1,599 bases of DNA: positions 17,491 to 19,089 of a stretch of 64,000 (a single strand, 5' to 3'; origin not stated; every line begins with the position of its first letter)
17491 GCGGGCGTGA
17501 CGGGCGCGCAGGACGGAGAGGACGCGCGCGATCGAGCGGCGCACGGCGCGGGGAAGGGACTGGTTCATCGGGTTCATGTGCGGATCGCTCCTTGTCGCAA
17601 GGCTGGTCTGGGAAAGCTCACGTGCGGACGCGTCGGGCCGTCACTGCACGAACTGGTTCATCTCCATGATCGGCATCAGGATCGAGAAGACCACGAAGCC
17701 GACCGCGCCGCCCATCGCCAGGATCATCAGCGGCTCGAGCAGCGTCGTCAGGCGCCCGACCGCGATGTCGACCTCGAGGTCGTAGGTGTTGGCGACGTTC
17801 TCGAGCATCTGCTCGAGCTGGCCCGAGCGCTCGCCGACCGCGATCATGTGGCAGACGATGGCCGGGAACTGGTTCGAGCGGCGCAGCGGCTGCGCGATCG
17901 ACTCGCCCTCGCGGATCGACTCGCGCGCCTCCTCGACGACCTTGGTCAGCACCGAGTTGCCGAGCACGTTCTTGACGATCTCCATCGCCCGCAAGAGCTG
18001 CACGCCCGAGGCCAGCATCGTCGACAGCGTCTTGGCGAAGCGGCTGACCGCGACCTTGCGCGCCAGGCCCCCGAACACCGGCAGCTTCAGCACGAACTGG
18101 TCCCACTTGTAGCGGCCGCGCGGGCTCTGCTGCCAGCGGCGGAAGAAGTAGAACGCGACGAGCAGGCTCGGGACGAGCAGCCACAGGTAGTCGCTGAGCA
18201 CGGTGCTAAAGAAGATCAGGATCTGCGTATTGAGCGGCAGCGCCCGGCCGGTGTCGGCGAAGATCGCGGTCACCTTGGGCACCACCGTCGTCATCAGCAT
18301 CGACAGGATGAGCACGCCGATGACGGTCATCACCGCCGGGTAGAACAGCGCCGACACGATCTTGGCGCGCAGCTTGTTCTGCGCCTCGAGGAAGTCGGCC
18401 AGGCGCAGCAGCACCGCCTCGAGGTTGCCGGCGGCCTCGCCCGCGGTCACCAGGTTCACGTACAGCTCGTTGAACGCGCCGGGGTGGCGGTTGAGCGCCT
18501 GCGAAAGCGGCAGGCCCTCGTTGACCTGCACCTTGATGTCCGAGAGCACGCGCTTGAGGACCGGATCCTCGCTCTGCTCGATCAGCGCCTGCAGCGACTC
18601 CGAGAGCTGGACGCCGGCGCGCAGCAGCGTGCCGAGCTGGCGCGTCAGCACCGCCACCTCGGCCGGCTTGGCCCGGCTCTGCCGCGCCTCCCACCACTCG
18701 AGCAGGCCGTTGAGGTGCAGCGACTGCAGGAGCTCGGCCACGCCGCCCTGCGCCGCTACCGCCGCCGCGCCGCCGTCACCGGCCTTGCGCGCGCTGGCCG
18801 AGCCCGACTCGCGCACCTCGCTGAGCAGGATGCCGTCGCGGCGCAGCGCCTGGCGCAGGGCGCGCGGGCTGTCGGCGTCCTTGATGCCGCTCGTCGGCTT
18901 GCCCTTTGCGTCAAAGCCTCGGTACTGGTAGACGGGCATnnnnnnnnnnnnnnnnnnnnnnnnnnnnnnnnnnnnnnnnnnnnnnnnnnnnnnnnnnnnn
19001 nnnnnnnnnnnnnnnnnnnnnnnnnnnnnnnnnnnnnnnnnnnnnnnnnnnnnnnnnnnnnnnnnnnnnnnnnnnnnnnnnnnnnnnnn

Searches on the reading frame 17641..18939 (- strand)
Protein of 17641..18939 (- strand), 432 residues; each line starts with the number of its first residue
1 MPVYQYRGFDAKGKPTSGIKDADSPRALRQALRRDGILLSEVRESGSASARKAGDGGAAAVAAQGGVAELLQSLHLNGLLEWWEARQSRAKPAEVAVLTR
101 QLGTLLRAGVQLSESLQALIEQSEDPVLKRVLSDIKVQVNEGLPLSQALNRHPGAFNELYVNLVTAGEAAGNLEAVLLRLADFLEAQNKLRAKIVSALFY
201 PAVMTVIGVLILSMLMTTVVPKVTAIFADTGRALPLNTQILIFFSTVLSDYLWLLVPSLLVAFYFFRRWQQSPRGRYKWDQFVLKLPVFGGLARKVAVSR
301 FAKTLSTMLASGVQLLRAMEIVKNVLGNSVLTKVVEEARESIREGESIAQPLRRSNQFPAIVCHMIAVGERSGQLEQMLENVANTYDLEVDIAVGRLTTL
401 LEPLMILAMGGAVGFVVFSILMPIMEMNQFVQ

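Call 4: search_protein_families(library=pfam, proteins=[window:17641-18939:-])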
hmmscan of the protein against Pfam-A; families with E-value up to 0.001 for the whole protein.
window:17641-18939:- (432 aa): 1 family
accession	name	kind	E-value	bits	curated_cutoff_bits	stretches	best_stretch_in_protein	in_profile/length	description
PF00482.28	T2SSF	-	7.1e-64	213.8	25.2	2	99-221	2-125/125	Type II secretion system (T2SS), protein F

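Call 12: find_related_loci(query=window:17641-18939:-, collection=genome_contigs, flank=10000)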
Query window:17641-18939:- (432 aa) in genome_contigs; peptide patterns used: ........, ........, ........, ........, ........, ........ (x = any residue, [..] = any of these).
253 stretches matched a pattern; 198 encode a relative of the query (tblastn E <= 1e-3); the best 80 are kept; 80 distinct loci.
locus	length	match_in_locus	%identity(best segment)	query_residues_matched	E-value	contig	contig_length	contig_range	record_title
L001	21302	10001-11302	71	1-432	0e+0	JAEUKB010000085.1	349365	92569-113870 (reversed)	MAG: Myxococcales bacterium isolate new MAG-84 k141_3170962, whole genome shotgun sequence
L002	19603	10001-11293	72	1-432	0e+0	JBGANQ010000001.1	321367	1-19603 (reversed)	MAG: Polyangia bacterium isolate MAG_MBR_H10.6 MBRH10-6_opera_contig_129, whole genome shotgun sequence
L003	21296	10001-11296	71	1-432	0e+0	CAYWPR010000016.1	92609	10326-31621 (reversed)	MAG TPA_asm: uncultured Myxococcales bacterium isolate SRP189682_co2_70 genome assembly, contig: NODE_132_length_92609_c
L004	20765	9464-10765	71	1-432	0e+0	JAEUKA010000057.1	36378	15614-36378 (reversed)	MAG: Myxococcales bacterium isolate new MAG-83 k141_3419214, whole genome shotgun sequence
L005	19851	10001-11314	68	1-432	0e+0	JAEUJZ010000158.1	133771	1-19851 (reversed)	MAG: Myxococcales bacterium isolate new MAG-82 k141_3639094, whole genome shotgun sequence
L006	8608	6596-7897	70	1-432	0e+0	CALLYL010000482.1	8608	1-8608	MAG TPA_asm: uncultured Myxococcales bacterium isolate SRR5676476_bin.50_CONCOCT_v1.1_MAG genome assembly, contig: ERZ72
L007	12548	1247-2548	69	1-432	0e+0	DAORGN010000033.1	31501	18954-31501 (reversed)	MAG TPA_asm: Pseudomonadota bacterium isolate AMR_MDS_0801 NODE_534_length_31501_cov_6.406029, whole genome shotgun sequ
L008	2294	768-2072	69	1-432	0e+0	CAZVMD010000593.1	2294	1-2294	MAG TPA_asm: uncultured Myxococcales bacterium isolate SRP189682_co2_147 genome assembly, contig: NODE_143848_length_229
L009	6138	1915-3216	71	1-432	0e+0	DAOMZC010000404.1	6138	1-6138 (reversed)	MAG TPA_asm: Pseudomonadota bacterium isolate AMR_MDS_5610 NODE_3099_length_6138_cov_8.038468, whole genome shotgun sequ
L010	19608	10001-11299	71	1-432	0e+0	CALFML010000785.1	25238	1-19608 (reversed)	MAG TPA_asm: uncultured Myxococcales bacterium isolate SRR6231182_bin.80_CONCOCT_v1.1_MAG genome assembly, contig: ERZ65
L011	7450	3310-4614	69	1-432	0e+0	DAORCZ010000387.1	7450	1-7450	MAG TPA_asm: Pseudomonadota bacterium isolate AMR_MDS_0893 NODE_7045_length_7450_cov_6.191075, whole genome shotgun sequ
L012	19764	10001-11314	67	1-432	0e+0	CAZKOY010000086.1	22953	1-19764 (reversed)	MAG TPA_asm: uncultured Myxococcales bacterium isolate SRP189682_co2_316 genome assembly, contig: NODE_3200_length_22953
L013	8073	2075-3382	67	1-430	0e+0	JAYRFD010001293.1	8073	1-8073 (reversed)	MAG: Polyangia bacterium isolate SH_SHASGE3bin.23 k141_1714352, whole genome shotgun sequence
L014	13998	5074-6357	66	1-432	0e+0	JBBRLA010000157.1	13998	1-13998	MAG: Polyangia bacterium isolate La1_concoct.199 LA1C_C.199_k141_770764L_13998_cov_16.0005, whole genome shotgun sequenc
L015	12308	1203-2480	61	1-432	4e-168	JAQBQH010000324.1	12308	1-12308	MAG: Myxococcales bacterium isolate RYN_368 scaffold_4891258, whole genome shotgun sequence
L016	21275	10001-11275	62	1-431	3e-163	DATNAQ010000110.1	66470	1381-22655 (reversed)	MAG TPA_asm: Polyangia bacterium isolate SMAG_U11165 k141_1942252, whole genome shotgun sequence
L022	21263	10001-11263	50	1-432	9e-131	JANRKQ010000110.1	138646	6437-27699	MAG: Myxococcaceae bacterium isolate bins.245 k141_5291446, whole genome shotgun sequence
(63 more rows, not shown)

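Call 38: search_protein_families(library=pfam, proteins=[L022:2313-3713:-, L022:3922-4698:+, L022:104-1366:+, L022:1608-2261:-, L022:4828-5754:+])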
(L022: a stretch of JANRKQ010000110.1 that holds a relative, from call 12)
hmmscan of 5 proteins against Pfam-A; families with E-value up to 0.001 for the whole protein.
L022:2313-3713:- (466 aa): 2 families
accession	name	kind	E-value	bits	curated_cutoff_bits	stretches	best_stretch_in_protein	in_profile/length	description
PF07224.18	Chlorophyllase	-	9.7e-08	31.6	26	1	30-150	28-158/301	Chlorophyllase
PF00561.26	Abhydrolase_1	-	0.00018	21.7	25.8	1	53-167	7-131/245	alpha/beta hydrolase fold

L022:3922-4698:+ (258 aa): 1 family
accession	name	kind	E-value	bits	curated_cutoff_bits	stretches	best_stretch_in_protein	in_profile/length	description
PF17820.7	PDZ_6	-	0.00012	22.2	27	1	204-227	13-36/54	PDZ domain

L022:104-1366:+ (420 aa): 0 families

L022:1608-2261:- (217 aa): 0 families

L022:4828-5754:+ (308 aa): 2 families
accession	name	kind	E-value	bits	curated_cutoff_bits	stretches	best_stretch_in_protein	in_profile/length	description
PF11356.14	T2SSC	-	3.3e-07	30.7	27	1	91-157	73-138/141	Type II secretion system protein C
PF13180.12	PDZ_2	-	5.5e-05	23.8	27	1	245-300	18-73/80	PDZ domain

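Call 44: find_homologous_proteins(query=L022:4828-5754:+, max_evalue=1e-20)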
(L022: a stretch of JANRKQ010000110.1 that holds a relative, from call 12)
Query L022:4828-5754:+ (308 aa): 1578 proteins with E <= 1e-20 among 3897 candidates; the best 120 are listed.
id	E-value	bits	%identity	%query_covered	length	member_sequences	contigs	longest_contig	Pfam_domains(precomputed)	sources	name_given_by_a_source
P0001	6.2e-190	648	94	100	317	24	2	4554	PF11356.15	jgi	jgi:general secretion pathway protein C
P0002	4.3e-189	645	93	100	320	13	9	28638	PF11356.15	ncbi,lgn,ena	ncbi:MAG: type II secretion system protein GspC [Myxococcaceae bacterium]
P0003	3.8e-184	629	91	100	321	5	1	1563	PF11356.15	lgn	-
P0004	2.0e-182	623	90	100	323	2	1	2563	PF11356.15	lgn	-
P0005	2.6e-181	619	90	100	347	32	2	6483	PF11356.15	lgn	-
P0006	5.9e-181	618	90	100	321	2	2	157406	PF11356.15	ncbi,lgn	-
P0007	5.1e-176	602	88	100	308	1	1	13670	PF11356.15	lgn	-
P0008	8.1e-173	591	85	100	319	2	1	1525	-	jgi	jgi:general secretion pathway protein C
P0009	1.6e-156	538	84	96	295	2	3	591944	PF11356.15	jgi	jgi:general secretion pathway protein C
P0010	5.7e-151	520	74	100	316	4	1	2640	PF11356.15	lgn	-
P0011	1.0e-150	519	74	100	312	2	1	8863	PF11356.15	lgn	-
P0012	6.1e-148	510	74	100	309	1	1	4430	PF11356.15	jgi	-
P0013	1.2e-147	509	76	100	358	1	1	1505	-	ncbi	-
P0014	1.8e-147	508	73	100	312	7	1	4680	PF11356.15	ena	-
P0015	3.6e-147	507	74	100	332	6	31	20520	PF11356.15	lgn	-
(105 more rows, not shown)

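Call 47: search_protein_families(library=ncbifam, proteins=[L016:2576-3991:+], max_evalue=0.01)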
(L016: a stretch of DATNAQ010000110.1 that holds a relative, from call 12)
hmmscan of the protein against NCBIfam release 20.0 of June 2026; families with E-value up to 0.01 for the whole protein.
L016:2576-3991:+ (471 aa): 122 families (the best 25 are shown)
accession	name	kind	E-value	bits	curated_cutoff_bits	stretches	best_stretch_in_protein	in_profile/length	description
NF008469.0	PRK11361.1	equivalog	8.3e-140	466.5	714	1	5-448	6-453/461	acetoacetate metabolism transcriptional regulator AtoC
TIGR01818.1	ntrC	equivalog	1.6e-128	429.4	558.6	2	7-388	2-382/463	nitrogen regulation protein NR(I)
NF007689.0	PRK10365.1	equivalog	4.3e-126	421.2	760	1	6-446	8-439/441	sigma-54-dependent response regulator transcription factor ZraR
TIGR02915.1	PEP_resp_reg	equivalog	9.4e-126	420.2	502.6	1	6-447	1-440/445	PEP-CTERM-box response regulator transcription factor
TIGR01817.1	nifA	equivalog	4.2e-115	385.5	528.85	1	119-383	174-438/534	nif-specific transcriptional activator NifA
NF041946.1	LuxO_transreg_Vib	equivalog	3e-112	375.8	800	2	22-387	15-380/463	quorum-sensing sigma-54 dependent transcriptional regulator LuxO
NF008176.1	PRK10923.1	equivalog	2.1e-110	369.5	620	2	5-389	5-387/469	nitrogen regulation protein NR(I)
NF041552.1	TF_PrdR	equivalog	2.3e-110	369.6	795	1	120-448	245-575/577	sigma-54 dependent transcriptional regulator PrdR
NF050807.1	TransRegFlbDCaul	equivalog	3.1e-108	362.6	750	1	6-458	3-447/454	sigma-54-dependent transcriptional regulator FlbD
NF011695.0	PRK15115.1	equivalog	2.4e-107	359.4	763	1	5-446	8-432/445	two-component system response regulator GlrR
NF051870.1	NAssimRespRegNtrX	equivalog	7.9e-107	357.9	600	1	6-446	4-447/452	nitrogen assimilation response regulator NtrX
NF038308.1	RNA_repair_RtcR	equivalog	8e-101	338.5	650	1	4-440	29-502/530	RNA repair transcriptional activator RtcR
NF003451.0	PRK05022.1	equivalog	1.1e-97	327.9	476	1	114-377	163-427/512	nitric oxide reductase transcriptional regulator NorR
NF049963.1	RespRegFlgRCampy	domain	1.2e-96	324.2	750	1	6-446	3-424/429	fla regulon two-component system response regulator FlgR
NF011958.0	PRK15429.1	equivalog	9.9e-92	308.7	830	1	121-444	357-679/692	formate hydrogenlyase transcriptional activator FlhA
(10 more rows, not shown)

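Call 58: find_homologous_proteins(query=window:17641-18939:-, max_evalue=1e-100)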
Query window:17641-18939:- (432 aa): 3305 proteins with E <= 1e-100 among 8000 candidates; the best 120 are listed.
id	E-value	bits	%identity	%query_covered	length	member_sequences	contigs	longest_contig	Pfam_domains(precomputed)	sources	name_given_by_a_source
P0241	2.4e-268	908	99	100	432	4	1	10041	PF00482.29,PF28597.1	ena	-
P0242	3.6e-245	832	90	100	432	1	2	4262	PF00482.29,PF28597.1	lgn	-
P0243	6.7e-241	818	87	100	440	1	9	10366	PF00482.29,PF28597.1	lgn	-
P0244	8.4e-241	817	88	100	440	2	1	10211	PF00482.29,PF28597.1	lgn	-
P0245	9.0e-238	807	87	100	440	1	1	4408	PF00482.29,PF28597.1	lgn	-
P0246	1.1e-234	797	87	100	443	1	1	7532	PF00482.29,PF28597.1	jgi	jgi:general secretion pathway protein F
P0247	7.2e-192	656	72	100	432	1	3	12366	PF00482.29,PF28597.1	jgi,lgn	jgi:general secretion pathway protein F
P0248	1.8e-190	652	72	100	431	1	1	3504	PF00482.29,PF28597.1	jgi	jgi:general secretion pathway protein F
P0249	4.8e-190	650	71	100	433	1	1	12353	PF00482.29,PF28597.1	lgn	-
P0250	6.1e-190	650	72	100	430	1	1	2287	PF00482.29,PF28597.1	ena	-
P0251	2.5e-189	648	72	100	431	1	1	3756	PF00482.29,PF28597.1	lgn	-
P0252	3.5e-189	647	71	100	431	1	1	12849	PF00482.29,PF28597.1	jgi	-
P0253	7.8e-189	646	71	100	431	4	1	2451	PF00482.29,PF28597.1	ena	-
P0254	8.1e-189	646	71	100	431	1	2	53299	PF00482.29,PF28597.1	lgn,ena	-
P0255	9.3e-189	646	71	100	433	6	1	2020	PF00482.29,PF28597.1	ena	-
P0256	1.5e-188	645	72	100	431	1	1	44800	PF00482.29,PF28597.1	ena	-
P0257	1.8e-188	645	71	100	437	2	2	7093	PF00482.29,PF28597.1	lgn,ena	-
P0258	3.1e-188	644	71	100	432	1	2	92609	PF00482.29,PF28597.1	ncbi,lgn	-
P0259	3.5e-188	644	71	100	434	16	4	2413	PF00482.29,PF28597.1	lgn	-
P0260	4.6e-188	644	70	100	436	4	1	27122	PF00482.29,PF28597.1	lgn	-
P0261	1.3e-187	642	71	100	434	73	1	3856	PF00482.29,PF28597.1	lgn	-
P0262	1.6e-186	639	69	100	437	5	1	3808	PF00482.29,PF28597.1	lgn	-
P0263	2.5e-185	635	71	100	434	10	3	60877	PF00482.29,PF28597.1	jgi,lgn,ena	jgi:general secretion pathway protein F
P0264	2.7e-185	635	69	100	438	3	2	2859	PF00482.29,PF28597.1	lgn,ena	-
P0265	5.2e-185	634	69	100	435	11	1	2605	PF00482.29,PF28597.1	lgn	-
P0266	1.4e-184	632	69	100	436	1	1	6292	PF00482.29,PF28597.1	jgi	jgi:general secretion pathway protein F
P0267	1.5e-184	632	70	100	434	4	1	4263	PF00482.29,PF28597.1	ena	-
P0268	1.7e-184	632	69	100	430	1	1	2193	PF00482.29,PF28597.1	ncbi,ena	-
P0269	6.1e-184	630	69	100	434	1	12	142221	PF00482.29,PF28597.1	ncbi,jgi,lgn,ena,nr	ncbi:MAG TPA: type II secretion system inner membrane protein GspF [Pseudomonadota bacterium]|jgi:ge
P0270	7.5e-184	630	67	100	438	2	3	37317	PF00482.29,PF28597.1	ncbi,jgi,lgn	-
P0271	8.0e-184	630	69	100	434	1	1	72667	PF00482.29,PF28597.1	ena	-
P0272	8.2e-184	630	69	100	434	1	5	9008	PF00482.29,PF28597.1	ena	-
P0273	8.4e-184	630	69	100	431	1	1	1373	PF00482.29,PF28597.1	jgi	jgi:general secretion pathway protein F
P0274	6.2e-183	627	68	100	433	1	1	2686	PF00482.29,PF28597.1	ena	-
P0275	2.2e-182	625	69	100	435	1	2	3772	PF00482.29,PF28597.1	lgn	-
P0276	6.3e-182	623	70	100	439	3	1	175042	PF00482.29,PF28597.1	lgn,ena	-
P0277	7.1e-182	623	68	100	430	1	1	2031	PF00482.29,PF28597.1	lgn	-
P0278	1.5e-181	622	67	100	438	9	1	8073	PF00482.29,PF28597.1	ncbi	-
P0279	3.9e-181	621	69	100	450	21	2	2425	PF00482.29,PF28597.1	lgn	-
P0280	8.3e-181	620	66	100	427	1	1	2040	PF00482.29,PF28597.1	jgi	jgi:general secretion pathway protein F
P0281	4.9e-179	614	67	100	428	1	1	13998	PF00482.29,PF28597.1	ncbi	-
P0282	6.8e-179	614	67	100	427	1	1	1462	PF00482.29,PF28597.1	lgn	-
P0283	4.5e-178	611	68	100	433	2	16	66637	PF00482.29,PF28597.1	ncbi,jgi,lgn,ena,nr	ncbi:MAG TPA: type II secretion system inner membrane protein GspF [Pseudomonadota bacterium]|jgi:ge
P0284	1.0e-177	610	67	100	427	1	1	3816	PF00482.29,PF28597.1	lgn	-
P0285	1.7e-176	606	69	100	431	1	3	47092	PF00482.29,PF28597.1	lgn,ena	-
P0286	3.8e-176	604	67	100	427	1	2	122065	PF00482.29,PF28597.1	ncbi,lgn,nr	ncbi:MAG: type II secretion system inner membrane protein GspF [Myxococcales bacterium]|nr:type II s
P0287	6.4e-174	597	66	100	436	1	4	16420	PF00482.29,PF28597.1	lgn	-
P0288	1.0e-173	596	66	100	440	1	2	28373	PF00482.29,PF28597.1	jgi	jgi:general secretion pathway protein F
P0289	2.1e-168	579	65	100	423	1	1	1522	PF00482.29,PF28597.1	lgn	-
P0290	3.5e-168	578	65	100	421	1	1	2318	PF00482.29,PF28597.1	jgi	jgi:general secretion pathway protein F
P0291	5.0e-167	574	63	100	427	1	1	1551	PF00482.29,PF28597.1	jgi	jgi:general secretion pathway protein F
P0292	3.5e-163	562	61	100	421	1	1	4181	PF00482.29,PF28597.1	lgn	-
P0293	3.8e-163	562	62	100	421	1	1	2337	PF00482.29,PF28597.1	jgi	jgi:general secretion pathway protein F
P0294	1.4e-162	560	61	100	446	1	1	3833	PF00482.29,PF28597.1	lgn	-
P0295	1.8e-162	559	62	100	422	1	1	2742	PF00482.29,PF28597.1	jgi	jgi:general secretion pathway protein F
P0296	1.5e-161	556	63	100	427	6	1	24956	PF00482.29,PF28597.1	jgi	-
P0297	1.7e-161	556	63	100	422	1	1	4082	PF00482.29,PF28597.1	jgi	jgi:general secretion pathway protein F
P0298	4.4e-161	555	62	100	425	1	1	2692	PF00482.29,PF28597.1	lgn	-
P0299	4.6e-161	555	61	100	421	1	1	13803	PF00482.29,PF28597.1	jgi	jgi:general secretion pathway protein F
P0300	9.5e-161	554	61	100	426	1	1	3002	PF00482.29,PF28597.1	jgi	jgi:general secretion pathway protein F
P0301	1.1e-160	554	61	100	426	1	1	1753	PF00482.29,PF28597.1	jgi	jgi:general secretion pathway protein F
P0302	1.2e-160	553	60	100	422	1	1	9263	PF00482.29,PF28597.1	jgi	jgi:general secretion pathway protein F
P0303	1.3e-160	553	60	100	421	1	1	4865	PF00482.29,PF28597.1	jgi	jgi:general secretion pathway protein F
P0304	2.0e-160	553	62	100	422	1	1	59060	PF00482.29,PF28597.1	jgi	jgi:general secretion pathway protein F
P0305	3.0e-160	552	60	100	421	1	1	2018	PF00482.29,PF28597.1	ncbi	-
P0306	5.0e-160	551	62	100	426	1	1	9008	PF00482.29,PF28597.1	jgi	jgi:general secretion pathway protein F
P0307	7.8e-160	551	61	100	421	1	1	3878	PF00482.29,PF28597.1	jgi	jgi:general secretion pathway protein F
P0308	1.0e-159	550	61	100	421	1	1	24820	PF00482.29,PF28597.1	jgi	jgi:general secretion pathway protein F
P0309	1.2e-159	550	62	100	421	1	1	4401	PF00482.29,PF28597.1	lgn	-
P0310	1.2e-159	550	62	100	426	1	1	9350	PF00482.29,PF28597.1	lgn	-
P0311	1.3e-159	550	61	100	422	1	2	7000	PF00482.29,PF28597.1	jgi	jgi:general secretion pathway protein F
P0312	1.4e-159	550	61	100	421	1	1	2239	PF00482.29,PF28597.1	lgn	-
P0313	1.8e-159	550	61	100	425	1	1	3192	PF00482.29,PF28597.1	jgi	jgi:general secretion pathway protein F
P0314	1.8e-159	550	61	100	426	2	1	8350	PF00482.29,PF28597.1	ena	-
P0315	1.9e-159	549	62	100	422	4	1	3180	PF00482.29,PF28597.1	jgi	jgi:general secretion pathway protein F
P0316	2.4e-159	549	61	100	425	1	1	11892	PF00482.29,PF28597.1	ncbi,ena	-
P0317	2.7e-159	549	61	100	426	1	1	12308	PF00482.29,PF28597.1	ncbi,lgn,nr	ncbi:MAG: ral secretion pathway protein [Myxococcales bacterium]|nr:ral secretion pathway protein [M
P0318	3.0e-159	549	63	100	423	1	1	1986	PF00482.29,PF28597.1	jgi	jgi:general secretion pathway protein F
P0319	3.2e-159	549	63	100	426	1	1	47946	PF00482.29,PF28597.1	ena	-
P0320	4.2e-159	548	60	100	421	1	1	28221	PF00482.29,PF28597.1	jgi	jgi:general secretion pathway protein F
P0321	4.7e-159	548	62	100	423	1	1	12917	PF00482.29,PF28597.1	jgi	jgi:general secretion pathway protein F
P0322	5.0e-159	548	62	100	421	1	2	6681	PF00482.29,PF28597.1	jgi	jgi:general secretion pathway protein F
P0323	5.5e-159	548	62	100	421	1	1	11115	PF00482.29,PF28597.1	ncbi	-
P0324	3.6e-158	545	59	100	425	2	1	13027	PF00482.29,PF28597.1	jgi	jgi:general secretion pathway protein F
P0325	4.1e-158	545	79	76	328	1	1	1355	PF00482.29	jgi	jgi:general secretion pathway protein F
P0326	5.6e-158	545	62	100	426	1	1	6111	PF00482.29,PF28597.1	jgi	jgi:general secretion pathway protein F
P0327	6.8e-158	544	61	100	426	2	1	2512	PF00482.29,PF28597.1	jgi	jgi:general secretion pathway protein F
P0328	1.6e-157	543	59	100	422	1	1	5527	PF00482.29,PF28597.1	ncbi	-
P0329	1.8e-157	543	62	100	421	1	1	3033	PF00482.29,PF28597.1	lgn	-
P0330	2.2e-157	543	59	100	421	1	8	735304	PF00482.29,PF28597.1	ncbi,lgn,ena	-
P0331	2.7e-157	542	61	100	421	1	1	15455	PF00482.29,PF28597.1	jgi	jgi:general secretion pathway protein F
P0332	3.6e-157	542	60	100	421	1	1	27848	PF00482.29,PF28597.1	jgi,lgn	-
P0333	5.8e-157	541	60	100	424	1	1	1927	PF00482.29,PF28597.1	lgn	-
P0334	7.7e-157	541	61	100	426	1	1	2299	PF00482.29,PF28597.1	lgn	-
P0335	1.1e-156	540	62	100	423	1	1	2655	PF00482.29,PF28597.1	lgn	-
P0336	2.4e-156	539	61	100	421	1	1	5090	PF00482.29,PF28597.1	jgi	jgi:general secretion pathway protein F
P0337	4.1e-156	539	61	100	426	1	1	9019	PF00482.29,PF28597.1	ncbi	-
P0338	4.8e-156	538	60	100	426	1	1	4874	PF00482.29,PF28597.1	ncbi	-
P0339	6.2e-156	538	58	100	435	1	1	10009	PF00482.29,PF28597.1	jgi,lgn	jgi:general secretion pathway protein F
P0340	6.2e-156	538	60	100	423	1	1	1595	PF00482.29,PF28597.1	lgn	-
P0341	7.0e-156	538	60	100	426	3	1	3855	PF00482.29,PF28597.1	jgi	jgi:general secretion pathway protein F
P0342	1.3e-155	537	64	100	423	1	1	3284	PF00482.29,PF28597.1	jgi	jgi:general secretion pathway protein F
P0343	1.3e-155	537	61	100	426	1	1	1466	PF00482.29,PF28597.1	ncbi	-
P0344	1.3e-155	537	59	100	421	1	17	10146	PF00482.29,PF28597.1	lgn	-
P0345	1.6e-155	537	60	100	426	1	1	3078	PF00482.29,PF28597.1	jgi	jgi:general secretion pathway protein F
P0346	2.1e-155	536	62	100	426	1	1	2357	PF00482.29,PF28597.1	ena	-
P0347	2.1e-155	536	60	100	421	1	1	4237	PF00482.29,PF28597.1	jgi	jgi:general secretion pathway protein F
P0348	2.7e-155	536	60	100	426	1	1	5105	PF00482.29,PF28597.1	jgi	jgi:general secretion pathway protein F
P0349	4.1e-155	535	61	100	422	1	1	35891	PF00482.29,PF28597.1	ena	-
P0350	8.0e-155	534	61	100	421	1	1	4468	PF00482.29,PF28597.1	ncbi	-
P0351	1.1e-154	534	60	100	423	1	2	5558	PF00482.29,PF28597.1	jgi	jgi:general secretion pathway protein F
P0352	1.2e-154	534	60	100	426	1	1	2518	PF00482.29,PF28597.1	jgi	jgi:general secretion pathway protein F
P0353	1.2e-154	534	61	100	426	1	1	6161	PF00482.29,PF28597.1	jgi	jgi:general secretion pathway protein F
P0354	1.3e-154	534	60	100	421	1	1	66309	PF00482.29,PF28597.1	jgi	jgi:general secretion pathway protein F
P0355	1.8e-154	533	68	86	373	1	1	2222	PF00482.29,PF28597.1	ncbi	-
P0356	3.7e-154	532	59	100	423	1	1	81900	PF00482.29,PF28597.1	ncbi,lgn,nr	ncbi:MAG: type II secretion system protein GspF [Myxococcales bacterium]|nr:type II secretion system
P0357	6.8e-154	531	61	100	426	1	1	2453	PF00482.29,PF28597.1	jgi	jgi:general secretion pathway protein F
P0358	1.3e-153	530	59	100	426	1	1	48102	PF00482.29,PF28597.1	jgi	jgi:general secretion pathway protein F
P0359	1.5e-153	530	58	100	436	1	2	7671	PF00482.29,PF28597.1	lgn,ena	-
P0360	1.6e-153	530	60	100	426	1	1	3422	PF00482.29,PF28597.1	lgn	-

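Call 59: find_encoding_contigs(protein=P0243, flank=10000, max_places=3)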
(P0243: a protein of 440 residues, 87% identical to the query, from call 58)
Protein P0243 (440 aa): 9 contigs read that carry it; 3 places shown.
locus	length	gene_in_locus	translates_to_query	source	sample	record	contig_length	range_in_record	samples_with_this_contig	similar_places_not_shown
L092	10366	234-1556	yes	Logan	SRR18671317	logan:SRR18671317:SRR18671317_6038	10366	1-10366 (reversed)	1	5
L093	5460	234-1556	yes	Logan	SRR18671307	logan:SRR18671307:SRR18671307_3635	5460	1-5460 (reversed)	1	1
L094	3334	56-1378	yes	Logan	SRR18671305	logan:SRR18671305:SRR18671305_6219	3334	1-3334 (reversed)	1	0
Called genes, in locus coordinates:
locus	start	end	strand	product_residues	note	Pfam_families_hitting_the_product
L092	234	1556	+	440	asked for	PF28597:T2SSF_N, PF00482:T2SSF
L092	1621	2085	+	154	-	PF07963:N_methyl (weak), PF08334:T2SSG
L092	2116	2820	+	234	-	PF07963:N_methyl (weak)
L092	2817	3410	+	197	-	PF07963:N_methyl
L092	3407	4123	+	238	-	PF07963:N_methyl (weak), PF11612:T2SSJ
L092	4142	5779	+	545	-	-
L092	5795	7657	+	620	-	PF11104:PilM_2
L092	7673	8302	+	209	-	PF04612:T2SSM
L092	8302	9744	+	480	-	-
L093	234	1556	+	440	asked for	PF28597:T2SSF_N, PF00482:T2SSF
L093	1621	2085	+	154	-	PF07963:N_methyl (weak), PF08334:T2SSG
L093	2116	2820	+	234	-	PF07963:N_methyl (weak)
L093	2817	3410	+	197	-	PF07963:N_methyl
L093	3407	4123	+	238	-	PF07963:N_methyl (weak), PF11612:T2SSJ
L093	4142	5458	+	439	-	?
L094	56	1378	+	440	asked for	PF28597:T2SSF_N, PF00482:T2SSF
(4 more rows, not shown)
